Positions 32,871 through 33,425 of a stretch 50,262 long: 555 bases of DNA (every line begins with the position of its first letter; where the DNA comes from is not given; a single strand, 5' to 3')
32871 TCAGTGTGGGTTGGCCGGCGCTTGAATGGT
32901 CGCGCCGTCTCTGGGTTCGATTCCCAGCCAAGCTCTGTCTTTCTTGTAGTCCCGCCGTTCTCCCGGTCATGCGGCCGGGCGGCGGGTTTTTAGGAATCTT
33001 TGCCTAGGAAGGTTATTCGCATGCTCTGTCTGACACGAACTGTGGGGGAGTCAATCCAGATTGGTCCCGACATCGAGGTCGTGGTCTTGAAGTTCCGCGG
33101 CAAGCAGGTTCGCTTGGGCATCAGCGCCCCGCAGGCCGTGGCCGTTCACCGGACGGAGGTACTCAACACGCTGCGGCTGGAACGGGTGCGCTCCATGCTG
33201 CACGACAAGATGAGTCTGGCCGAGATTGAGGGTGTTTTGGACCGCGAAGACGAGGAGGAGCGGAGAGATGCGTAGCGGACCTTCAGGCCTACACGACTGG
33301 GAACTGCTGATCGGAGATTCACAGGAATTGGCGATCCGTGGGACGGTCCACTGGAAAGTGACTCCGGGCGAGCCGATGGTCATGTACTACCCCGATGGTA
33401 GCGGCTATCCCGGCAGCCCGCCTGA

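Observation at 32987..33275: Phage-encoded CsrA with a two-GGA leader suggesting autoregulation and host post-transcriptional takeover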

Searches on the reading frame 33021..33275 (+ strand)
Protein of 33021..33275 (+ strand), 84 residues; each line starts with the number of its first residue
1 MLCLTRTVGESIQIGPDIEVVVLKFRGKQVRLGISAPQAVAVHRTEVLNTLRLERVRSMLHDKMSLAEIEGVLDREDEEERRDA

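Call 3: search_protein_families(library=pfam, proteins=[window:33021-33275:+], max_evalue=0.01)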
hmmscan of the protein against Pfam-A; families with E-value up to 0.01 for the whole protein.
window:33021-33275:+ (84 aa): 1 family
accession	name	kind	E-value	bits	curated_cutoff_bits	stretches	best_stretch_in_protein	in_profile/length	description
PF02599.21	CsrA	-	2e-21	76.1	27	1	1-50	1-50/53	Global regulator protein family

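Call 9: find_homologous_proteins(query=window:33021-33275:+)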
Query window:33021-33275:+ (84 aa): 2 proteins with E <= 0.001 among 4 candidates.
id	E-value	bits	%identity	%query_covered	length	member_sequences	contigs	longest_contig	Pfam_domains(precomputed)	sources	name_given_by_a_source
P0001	6.2e-40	152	100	92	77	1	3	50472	PF02599.22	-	-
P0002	6.8e-8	50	53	61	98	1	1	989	PF02599.22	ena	-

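Call 10: search_dna_similar(query=window:33021-33272:+, collection=phages, mode=protein, max_evalue=0.001, max_rows=40)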
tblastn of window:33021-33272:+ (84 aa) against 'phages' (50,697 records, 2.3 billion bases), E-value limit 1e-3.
Records with a match: 88; places in all: 88; records where one place covers at least 80% of the query: 1.
Best place of each record, by identity: <60% 88.
By first word of the organism name: Pseudomonas 46; Vibrio 30; Xanthomonas 4; Bacteriophage 2; Acinetobacter 2; Providencia 1; Salmonella 1; Bacillus 1; Erwinia 1.
By host as written in the record: - 32; Pseudomonas aeruginosa 22; Vibrio crassostreae 6; Pseudomonas aeruginosa PAO1 5; Xanthomonas hortorum pv. vitians CFBP8640 3; Pseudomonas sp. 2; Pseudomonas aeruginosa HIM-6 2; carbapenem-resistant Pseudomonas aeruginosa YMC11/07/P54 2; and 13 more.
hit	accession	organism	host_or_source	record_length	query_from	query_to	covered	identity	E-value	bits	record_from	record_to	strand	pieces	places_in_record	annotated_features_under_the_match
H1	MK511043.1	Pseudomonas phage vB_Pae_BR228a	Pseudomonas aeruginosa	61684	1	58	69%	55.2%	1e-10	61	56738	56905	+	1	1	carbon storage regulator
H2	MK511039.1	Pseudomonas phage vB_Pae_CF24a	Pseudomonas aeruginosa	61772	1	58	69%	55.2%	1e-10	61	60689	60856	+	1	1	carbon storage regulator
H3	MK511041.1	Pseudomonas phage vB_Pae_CF69a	Pseudomonas aeruginosa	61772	1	58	69%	55.2%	1e-10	61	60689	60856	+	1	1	carbon storage regulator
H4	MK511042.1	Pseudomonas phage vB_Pae_CF126a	Pseudomonas aeruginosa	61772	1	58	69%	55.2%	1e-10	61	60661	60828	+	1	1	carbon storage regulator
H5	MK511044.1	Pseudomonas phage vB_Pae_BR197a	Pseudomonas aeruginosa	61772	1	58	69%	55.2%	1e-10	61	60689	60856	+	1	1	carbon storage regulator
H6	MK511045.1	Pseudomonas phage vB_Pae_BR208a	Pseudomonas aeruginosa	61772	1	58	69%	55.2%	1e-10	61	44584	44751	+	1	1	carbon storage regulator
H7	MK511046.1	Pseudomonas phage vB_Pae_BR313a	Pseudomonas aeruginosa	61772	1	58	69%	55.2%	1e-10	61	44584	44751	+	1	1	carbon storage regulator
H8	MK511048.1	Pseudomonas phage vB_Pae_BR320a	Pseudomonas aeruginosa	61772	1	58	69%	55.2%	1e-10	61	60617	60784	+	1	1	carbon storage regulator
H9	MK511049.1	Pseudomonas phage vB_Pae_BR326a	Pseudomonas aeruginosa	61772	1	58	69%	55.2%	1e-10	61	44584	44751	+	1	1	carbon storage regulator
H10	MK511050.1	Pseudomonas phage vB_Pae_BR150a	Pseudomonas aeruginosa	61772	1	58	69%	55.2%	1e-10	61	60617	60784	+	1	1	carbon storage regulator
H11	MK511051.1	Pseudomonas phage vB_Pae_BR181a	Pseudomonas aeruginosa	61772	1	58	69%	55.2%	1e-10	61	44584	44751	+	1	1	carbon storage regulator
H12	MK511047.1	Pseudomonas phage vB_Pae_BR319b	Pseudomonas aeruginosa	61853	1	58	69%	55.2%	1e-10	61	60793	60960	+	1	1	carbon storage regulator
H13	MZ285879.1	Pseudomonas phage PA8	Pseudomonas aeruginosa PAO1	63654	1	58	69%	55.2%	1e-10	61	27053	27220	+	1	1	csrA: translational regulator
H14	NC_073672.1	Pseudomonas phage PA8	Pseudomonas aeruginosa PAO1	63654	1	58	69%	55.2%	1e-10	61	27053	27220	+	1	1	csrA: translational regulator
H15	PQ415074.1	Pseudomonas phage Baskent_P6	Pseudomonas aeruginosa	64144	1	58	69%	55.2%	1e-10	61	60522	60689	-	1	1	translational regulator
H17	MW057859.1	Providencia phage PSTCR8lys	Providencia stuartii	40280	1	55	65%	52.7%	6e-10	59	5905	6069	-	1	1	carbon storage regulator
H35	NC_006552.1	Pseudomonas phage F116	Pseudomonas aeruginosa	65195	1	48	57%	58.3%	1e-10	61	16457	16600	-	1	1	transcriptional regulator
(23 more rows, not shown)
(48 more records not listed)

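Call 11: find_encoding_contigs(protein=P0001, flank=10000, max_places=10)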
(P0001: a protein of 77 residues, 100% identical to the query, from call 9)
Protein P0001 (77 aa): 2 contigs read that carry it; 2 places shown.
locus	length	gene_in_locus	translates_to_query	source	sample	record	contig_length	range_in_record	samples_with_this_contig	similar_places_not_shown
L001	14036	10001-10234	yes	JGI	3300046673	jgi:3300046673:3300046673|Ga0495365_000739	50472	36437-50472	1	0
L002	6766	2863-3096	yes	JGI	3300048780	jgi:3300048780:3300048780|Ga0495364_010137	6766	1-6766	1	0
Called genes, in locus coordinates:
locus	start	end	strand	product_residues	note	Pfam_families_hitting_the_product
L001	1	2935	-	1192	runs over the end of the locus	-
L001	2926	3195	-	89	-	-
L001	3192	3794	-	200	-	-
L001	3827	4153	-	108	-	-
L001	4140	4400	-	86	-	-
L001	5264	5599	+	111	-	-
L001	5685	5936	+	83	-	-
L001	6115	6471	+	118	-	-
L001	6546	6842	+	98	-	-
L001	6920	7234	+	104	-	PF27050:Phage_P22_Y8K6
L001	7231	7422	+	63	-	-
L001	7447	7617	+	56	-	-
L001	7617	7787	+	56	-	-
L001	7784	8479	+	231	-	PF00239:Resolvase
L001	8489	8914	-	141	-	-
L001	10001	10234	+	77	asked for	PF02599:CsrA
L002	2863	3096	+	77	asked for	PF02599:CsrA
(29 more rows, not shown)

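Call 12: find_encoding_contigs(protein=P0002, flank=5000)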
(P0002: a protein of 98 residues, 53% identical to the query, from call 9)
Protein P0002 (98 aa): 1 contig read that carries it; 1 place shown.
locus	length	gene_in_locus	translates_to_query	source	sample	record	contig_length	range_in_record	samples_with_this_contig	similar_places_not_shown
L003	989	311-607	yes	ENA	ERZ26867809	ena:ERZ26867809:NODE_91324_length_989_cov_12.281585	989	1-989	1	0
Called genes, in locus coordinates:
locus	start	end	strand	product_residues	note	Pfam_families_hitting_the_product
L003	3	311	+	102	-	?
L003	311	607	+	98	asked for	PF02599:CsrA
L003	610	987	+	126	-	?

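Call 14: search_protein_families(library=phrogs, proteins=[window:33021-33275:+], max_evalue=0.00001)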
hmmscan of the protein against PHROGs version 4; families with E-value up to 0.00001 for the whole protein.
window:33021-33275:+ (84 aa): 3 families
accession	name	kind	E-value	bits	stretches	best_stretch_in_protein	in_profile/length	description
phrog_9500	-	transcription regulation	2.1e-21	76.7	1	1-53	1-53/65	CsrA-like regulator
phrog_5527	-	transcription regulation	1.5e-17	64.8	1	1-51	1-51/123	transcriptional regulator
phrog_31572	-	unknown function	3.7e-15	56.8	1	1-48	1-48/105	-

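Call 22: find_related_loci(query=window:33021-33275:+, collection=viral_contigs, flank=6000)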
Query window:33021-33275:+ (84 aa) in viral_contigs; peptide patterns used: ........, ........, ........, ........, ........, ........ (x = any residue, [..] = any of these).
29 stretches matched a pattern; 1 encode a relative of the query (tblastn E <= 1e-3); 1 distinct loci.
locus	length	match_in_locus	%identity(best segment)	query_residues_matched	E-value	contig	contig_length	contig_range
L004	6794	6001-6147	51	1-49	7e-12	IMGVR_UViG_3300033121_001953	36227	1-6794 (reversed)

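Call 32: search_protein_representatives(protein=window:33021-33275:+)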
Query: 84 residues. Proteins with E-value up to 0.001 (for the whole library): 12923; up to 1e-10: 98; up to 1e-30: 1. The best 150 are listed.
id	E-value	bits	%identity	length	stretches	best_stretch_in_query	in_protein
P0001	2.0e-40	151.6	100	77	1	8-84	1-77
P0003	1.0e-21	92.3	42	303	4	1-47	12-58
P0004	3.6e-19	84.2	44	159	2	1-60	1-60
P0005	6.9e-19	83.3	50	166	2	1-52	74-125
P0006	1.0e-18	82.7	42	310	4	1-51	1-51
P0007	1.8e-18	82.0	45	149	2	2-57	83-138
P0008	1.8e-18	82.0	55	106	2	7-51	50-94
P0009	9.5e-18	79.7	48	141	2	2-52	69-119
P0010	2.4e-17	78.4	54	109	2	2-46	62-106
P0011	9.1e-17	76.6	46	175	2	1-56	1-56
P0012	6.8e-16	73.8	41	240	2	2-57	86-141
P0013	6.9e-16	73.8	45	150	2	2-55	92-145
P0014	1.1e-15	73.2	46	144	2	1-62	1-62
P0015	2.1e-15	72.2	48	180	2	2-55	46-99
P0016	2.6e-15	72.0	47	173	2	2-49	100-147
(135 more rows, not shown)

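Call 35: search_solved_structures(query=window:33021-33272:+, max_evalue=0.001, show_alignments=3)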
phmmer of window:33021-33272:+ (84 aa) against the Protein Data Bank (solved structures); distinct sequences matched with E-value up to 0.001: 9.
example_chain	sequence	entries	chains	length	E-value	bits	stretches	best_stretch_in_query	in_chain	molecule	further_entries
1vpz_A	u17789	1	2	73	4.5e-13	52.1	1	1-56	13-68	Carbon storage regulator homolog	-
7yr6_E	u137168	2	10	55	4.6e-13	52.1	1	1-54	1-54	Translational regulator CsrA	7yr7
2jpp_A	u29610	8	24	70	5.2e-13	51.9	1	1-51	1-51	Translational repressor | Carbon storage regulator homolog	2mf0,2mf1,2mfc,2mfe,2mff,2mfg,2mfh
1y00_A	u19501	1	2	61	1.3e-12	50.7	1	1-56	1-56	Carbon storage regulator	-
2bti_A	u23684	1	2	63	1.8e-12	50.3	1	1-56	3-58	CARBON STORAGE REGULATOR HOMOLOG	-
5z38_F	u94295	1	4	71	2.2e-12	49.9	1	1-56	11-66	wild type CsrA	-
5dmb_D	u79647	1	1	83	3.1e-12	49.5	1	2-69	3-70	Carbon storage regulator homolog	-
1t3o_A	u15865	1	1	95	1.1e-11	47.8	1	1-58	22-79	Carbon storage regulator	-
5z38_E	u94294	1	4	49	3.9e-10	42.8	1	1-44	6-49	Truncated-CsrA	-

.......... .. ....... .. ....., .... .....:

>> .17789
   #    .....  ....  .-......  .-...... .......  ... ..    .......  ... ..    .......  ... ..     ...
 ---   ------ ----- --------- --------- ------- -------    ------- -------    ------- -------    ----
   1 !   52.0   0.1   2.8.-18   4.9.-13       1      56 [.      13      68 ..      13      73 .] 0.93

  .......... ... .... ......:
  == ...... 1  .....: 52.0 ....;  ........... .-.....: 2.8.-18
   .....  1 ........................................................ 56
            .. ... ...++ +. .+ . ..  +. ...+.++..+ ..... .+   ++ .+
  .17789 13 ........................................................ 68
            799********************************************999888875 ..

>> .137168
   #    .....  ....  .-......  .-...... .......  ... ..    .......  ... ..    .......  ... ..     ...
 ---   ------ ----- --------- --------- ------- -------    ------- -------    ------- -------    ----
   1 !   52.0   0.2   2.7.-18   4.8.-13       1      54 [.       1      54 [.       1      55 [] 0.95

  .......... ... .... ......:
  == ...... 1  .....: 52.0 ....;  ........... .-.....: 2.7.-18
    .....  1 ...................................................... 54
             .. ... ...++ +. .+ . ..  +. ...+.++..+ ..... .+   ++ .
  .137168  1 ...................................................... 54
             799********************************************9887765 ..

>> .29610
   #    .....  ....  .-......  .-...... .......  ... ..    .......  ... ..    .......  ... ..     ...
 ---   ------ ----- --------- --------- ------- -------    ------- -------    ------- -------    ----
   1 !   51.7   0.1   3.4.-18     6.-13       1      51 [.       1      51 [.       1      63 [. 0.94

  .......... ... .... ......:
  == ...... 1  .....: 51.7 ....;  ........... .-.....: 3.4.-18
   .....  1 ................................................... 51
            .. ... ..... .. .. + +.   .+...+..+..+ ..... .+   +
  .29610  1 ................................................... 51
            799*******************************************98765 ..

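Call 45: find_related_loci(query=window:33021-33275:+, collection=genome_contigs, flank=6000)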
Query window:33021-33275:+ (84 aa) in genome_contigs; peptide patterns used: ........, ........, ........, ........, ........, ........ (x = any residue, [..] = any of these).
448 stretches matched a pattern; 1 encode a relative of the query (tblastn E <= 1e-3); 1 distinct loci.
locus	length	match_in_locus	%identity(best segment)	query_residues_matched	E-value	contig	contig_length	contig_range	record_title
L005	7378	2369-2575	47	1-72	3e-17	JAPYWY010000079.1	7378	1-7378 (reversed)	MAG: Pseudothermotoga sp. isolate RSWP20 scaffold_1935_c1, whole genome shotgun sequence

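Call 62: get_annotated_region(hit=H35, flank=2500)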
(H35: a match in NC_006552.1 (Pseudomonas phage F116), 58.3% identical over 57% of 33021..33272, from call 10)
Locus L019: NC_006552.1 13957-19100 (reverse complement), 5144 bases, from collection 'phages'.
description: Pseudomonas phage F116, complete genome.
organism: Pseudomonas phage F116 (NCBI taxid 2679904)
taxonomy: Viruses; Duplodnaviria; Heunggongvirae; Uroviricota; Caudoviricetes; Hollowayvirus; Hollowayvirus F116
host: Pseudomonas aeruginosa; source: -; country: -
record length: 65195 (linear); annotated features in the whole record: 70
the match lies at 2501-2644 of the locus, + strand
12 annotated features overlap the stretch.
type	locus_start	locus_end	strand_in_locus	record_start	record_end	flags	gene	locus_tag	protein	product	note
CDS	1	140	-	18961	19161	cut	-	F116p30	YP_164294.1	transcriptional repressor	-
CDS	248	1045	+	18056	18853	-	-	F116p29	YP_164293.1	CI-like repressor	repressor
CDS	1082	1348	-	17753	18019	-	-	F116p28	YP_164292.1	DUF1654 domain-containing protein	-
CDS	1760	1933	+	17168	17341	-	-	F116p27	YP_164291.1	hypothetical protein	-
CDS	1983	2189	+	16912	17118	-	-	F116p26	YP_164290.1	hypothetical protein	-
CDS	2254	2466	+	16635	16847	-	-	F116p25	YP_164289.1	hypothetical protein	-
CDS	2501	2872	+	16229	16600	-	-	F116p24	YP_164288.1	transcriptional regulator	-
CDS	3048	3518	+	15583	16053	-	-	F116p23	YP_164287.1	hypothetical protein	-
CDS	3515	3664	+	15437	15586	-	-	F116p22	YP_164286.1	hypothetical protein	-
CDS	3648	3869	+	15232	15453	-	-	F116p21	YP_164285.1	hypothetical protein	-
CDS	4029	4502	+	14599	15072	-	-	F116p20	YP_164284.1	hypothetical protein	-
CDS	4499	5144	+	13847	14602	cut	-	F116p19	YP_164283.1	exonuclease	-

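Call 63: get_annotated_region(hit=H17, flank=2500)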
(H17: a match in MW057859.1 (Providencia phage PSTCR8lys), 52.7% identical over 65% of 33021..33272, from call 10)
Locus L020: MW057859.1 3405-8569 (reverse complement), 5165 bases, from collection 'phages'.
description: Providencia phage PSTCR8lys, complete genome.
organism: Providencia phage PSTCR8lys (NCBI taxid 2783551)
taxonomy: Viruses; Duplodnaviria; Heunggongvirae; Uroviricota; Caudoviricetes
host: Providencia stuartii; source: sewage sample; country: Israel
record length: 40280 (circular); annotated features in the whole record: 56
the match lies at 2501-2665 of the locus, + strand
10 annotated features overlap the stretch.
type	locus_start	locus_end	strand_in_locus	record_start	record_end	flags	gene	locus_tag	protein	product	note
CDS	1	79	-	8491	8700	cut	-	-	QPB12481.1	hypothetical protein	-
CDS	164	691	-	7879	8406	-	-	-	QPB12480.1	hypothetical protein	-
CDS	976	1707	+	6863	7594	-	-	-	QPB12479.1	repressor protein cI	-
CDS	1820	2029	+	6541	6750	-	-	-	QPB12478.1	hypothetical protein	-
CDS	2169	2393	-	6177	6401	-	-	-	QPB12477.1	hypothetical protein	-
CDS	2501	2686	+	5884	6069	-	-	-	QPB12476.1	carbon storage regulator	-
CDS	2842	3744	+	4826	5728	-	-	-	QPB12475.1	hypothetical protein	-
CDS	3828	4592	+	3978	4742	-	-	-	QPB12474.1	hypothetical protein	-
CDS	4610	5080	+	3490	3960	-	-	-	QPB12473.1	hypothetical protein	-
CDS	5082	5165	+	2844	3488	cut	-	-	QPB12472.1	hypothetical protein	ortholog of Bordetella pertussis (BX470248) BP2467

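Call 66: predict_structure(alignment_id=A2)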
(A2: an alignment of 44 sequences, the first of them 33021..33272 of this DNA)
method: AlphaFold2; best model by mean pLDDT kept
length: 84 residues; sequences in the alignment: 44
mean_pLDDT: 74.0   pTM: 0.39
mean pLDDT of the five models: 74.0, 72.4, 72.3, 71.6, 71.4
residues with pLDDT >= 90: 2; 70-90: 48; 50-70: 33; < 50: 1
segments of 3 or more residues with pLDDT < 50: none
pLDDT, mean of each block of 10 residues (from residue 1): 70 86 86 80 68 75 64 69 62
secondary structure, 60 per line:
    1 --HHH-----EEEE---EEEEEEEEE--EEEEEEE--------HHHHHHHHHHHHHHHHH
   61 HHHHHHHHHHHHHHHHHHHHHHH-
elements in order: E11-14 E18-26 E29-35 H44-83

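Call 68: search_protein_families(library=ncbifam, proteins=[window:33021-33275:+], max_evalue=0.001)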
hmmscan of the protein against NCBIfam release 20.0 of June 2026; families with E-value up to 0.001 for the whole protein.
window:33021-33275:+ (84 aa): 3 families
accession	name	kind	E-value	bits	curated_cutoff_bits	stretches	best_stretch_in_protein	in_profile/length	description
NF002469.0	PRK01712.1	equivalog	2e-21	75.8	73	1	1-56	1-56/65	carbon storage regulator CsrA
TIGR00202.1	csrA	equivalog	7.4e-21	74.1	70.1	1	1-68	1-68/69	carbon storage regulator CsrA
NF001844.0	PRK00568.1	equivalog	8.9e-08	32.1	106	1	1-73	1-74/76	carbon storage regulator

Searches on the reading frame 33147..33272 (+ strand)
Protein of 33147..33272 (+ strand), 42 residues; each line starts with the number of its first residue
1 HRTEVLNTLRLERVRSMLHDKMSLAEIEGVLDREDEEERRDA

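Call 53: search_solved_structures(query=window:33147-33272:+, max_evalue=10, show_alignments=3)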
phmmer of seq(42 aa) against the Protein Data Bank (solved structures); distinct sequences matched with E-value up to 10: 17.
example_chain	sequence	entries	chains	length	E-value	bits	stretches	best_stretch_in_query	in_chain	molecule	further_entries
1mmi_A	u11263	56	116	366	0.73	13.6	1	4-30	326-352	DNA polymerase III, beta chain | DNA POLYMERASE III | DNA POLYMERASE III BETA SUBUNIT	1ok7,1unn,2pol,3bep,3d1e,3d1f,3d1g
6fvl_A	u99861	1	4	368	0.74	13.6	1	4-30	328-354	Beta sliding clamp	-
3q4l_A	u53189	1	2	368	0.74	13.6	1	4-30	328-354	DNA polymerase III subunit beta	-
7azf_A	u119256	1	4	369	0.74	13.6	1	4-30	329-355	Beta sliding clamp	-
8cix_A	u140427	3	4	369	0.74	13.6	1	4-30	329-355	Beta sliding clamp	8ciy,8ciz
8val_F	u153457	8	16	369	0.74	13.6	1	4-30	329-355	Beta sliding clamp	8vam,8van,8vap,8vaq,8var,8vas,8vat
8pay_A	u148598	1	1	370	0.75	13.6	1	4-30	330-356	Beta sliding clamp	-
8pat_A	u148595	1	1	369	0.75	13.6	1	4-30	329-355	Beta sliding clamp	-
4k74_A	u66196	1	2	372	0.75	13.6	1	4-30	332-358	DNA polymerase III subunit beta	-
1jqj_A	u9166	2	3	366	0.77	13.5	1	4-30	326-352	DNA polymerase III, beta chain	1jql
3f1v_A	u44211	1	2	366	0.81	13.5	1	4-30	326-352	DNA polymerase III subunit beta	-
5x06_A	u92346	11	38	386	0.81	13.5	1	4-30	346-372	DNA polymerase III subunit beta | Beta sliding clamp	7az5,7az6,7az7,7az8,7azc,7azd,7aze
2xur_A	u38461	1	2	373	0.85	13.4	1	4-30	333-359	DNA POLYMERASE III SUBUNIT BETA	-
6p81_A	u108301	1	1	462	1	13.2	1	4-30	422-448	Ubiquitin-like protein SMT3,Beta sliding clamp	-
6fvm_A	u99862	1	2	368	1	13.2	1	4-30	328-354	Beta sliding clamp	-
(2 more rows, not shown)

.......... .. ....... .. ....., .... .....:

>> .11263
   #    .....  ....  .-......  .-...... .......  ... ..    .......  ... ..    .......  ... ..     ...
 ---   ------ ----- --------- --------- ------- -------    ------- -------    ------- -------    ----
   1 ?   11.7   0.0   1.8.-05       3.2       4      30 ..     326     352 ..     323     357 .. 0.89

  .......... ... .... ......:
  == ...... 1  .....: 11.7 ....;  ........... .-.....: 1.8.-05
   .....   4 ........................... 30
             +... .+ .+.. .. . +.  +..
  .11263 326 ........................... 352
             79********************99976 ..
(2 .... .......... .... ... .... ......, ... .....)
